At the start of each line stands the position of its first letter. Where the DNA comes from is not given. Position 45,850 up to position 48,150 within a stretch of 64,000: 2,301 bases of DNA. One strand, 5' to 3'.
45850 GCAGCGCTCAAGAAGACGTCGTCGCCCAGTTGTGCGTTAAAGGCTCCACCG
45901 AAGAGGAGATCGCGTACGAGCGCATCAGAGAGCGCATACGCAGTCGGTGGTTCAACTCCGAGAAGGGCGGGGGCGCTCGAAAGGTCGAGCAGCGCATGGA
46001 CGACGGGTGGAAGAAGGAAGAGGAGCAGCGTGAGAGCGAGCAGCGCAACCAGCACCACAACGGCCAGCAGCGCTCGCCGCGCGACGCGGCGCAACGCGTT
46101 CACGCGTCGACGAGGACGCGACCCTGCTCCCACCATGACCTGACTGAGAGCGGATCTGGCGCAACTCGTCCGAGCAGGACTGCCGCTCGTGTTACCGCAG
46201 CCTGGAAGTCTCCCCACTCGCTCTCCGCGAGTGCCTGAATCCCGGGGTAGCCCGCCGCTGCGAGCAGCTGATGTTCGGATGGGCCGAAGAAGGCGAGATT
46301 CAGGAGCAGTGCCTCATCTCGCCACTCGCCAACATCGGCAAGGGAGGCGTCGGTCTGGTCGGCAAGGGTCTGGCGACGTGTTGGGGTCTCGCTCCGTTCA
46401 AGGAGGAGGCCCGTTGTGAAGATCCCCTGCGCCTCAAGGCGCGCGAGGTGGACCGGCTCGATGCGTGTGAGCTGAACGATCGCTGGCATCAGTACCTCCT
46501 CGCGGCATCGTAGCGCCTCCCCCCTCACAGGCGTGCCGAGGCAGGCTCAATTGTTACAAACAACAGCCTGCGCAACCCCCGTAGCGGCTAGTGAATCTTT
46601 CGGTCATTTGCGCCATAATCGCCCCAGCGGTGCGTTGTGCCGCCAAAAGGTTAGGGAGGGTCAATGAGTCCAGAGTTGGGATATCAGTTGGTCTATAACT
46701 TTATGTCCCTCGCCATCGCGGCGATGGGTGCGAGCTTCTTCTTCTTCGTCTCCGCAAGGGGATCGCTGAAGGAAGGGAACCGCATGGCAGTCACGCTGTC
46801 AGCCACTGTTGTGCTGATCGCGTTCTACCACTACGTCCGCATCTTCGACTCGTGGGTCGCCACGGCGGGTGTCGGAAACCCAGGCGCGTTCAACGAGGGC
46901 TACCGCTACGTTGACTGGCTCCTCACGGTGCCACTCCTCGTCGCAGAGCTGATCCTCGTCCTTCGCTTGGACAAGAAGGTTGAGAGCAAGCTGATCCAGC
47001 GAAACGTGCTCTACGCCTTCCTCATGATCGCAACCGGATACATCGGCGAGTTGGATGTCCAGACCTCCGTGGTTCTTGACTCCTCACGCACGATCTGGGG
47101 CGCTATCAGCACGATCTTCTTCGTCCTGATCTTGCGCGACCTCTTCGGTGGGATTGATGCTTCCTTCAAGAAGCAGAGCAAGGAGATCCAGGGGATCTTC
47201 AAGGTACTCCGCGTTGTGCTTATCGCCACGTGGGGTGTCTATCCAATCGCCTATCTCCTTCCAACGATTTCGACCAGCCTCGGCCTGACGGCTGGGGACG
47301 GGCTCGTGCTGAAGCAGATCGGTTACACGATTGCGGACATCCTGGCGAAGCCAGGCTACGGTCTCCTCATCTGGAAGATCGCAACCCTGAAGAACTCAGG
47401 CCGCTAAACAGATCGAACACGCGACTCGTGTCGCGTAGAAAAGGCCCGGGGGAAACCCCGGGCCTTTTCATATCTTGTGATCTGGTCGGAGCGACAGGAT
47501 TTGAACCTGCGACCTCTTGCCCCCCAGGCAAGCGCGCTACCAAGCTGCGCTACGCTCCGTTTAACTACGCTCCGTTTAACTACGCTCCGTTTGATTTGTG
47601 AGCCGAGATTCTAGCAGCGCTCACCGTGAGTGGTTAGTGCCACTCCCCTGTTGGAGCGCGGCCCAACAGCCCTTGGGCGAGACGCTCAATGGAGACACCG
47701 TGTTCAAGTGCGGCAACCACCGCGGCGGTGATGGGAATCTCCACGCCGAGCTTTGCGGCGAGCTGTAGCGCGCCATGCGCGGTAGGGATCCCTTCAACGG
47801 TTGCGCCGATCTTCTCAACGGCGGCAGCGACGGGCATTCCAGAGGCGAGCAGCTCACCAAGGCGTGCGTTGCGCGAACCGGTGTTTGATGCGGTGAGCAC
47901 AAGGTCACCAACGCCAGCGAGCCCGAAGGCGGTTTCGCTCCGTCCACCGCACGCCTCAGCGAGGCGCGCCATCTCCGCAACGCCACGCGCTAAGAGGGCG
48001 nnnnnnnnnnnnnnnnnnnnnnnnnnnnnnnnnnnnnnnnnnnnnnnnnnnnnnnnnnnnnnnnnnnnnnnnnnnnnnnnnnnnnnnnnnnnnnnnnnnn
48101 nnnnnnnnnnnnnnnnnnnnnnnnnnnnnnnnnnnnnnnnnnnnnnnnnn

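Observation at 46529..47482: Rhodopsin cassette is compositionally foreign (about 56 % GC vs about 68 % flanks) and abuts tRNA-Pro: signature of horizontal acquisition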

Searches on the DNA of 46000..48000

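Call 62: search_rna_families(source=window, start=46000, end=48000, threshold=evalue, max_evalue=1)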
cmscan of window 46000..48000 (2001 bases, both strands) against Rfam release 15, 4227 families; matches with E-value up to 1: 3.
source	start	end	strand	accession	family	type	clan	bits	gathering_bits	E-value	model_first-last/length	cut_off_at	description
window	47486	47559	-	RF00005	tRNA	Gene; tRNA;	CL00001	65.5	29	1.7e-13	1-71/71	no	tRNA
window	47435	47497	-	RF02985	ftsZ-DE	Gene; sRNA;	-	20.6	72.2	0.54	1-69/69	no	ftsZ-DE RNA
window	47439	47510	-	RF02273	FsrA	Gene;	-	20.1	80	0.33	1-83/83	no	FsrA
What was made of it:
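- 47483..47559 (-): tRNA-Pro(GGG), convergent with the rhodopsin; its 3' end faces the terminator. Rfam tRNA, 65.5 bits (call 62).
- Tried and rejected: Rfam found nothing in 46-48 kb except the tRNA (call 62).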
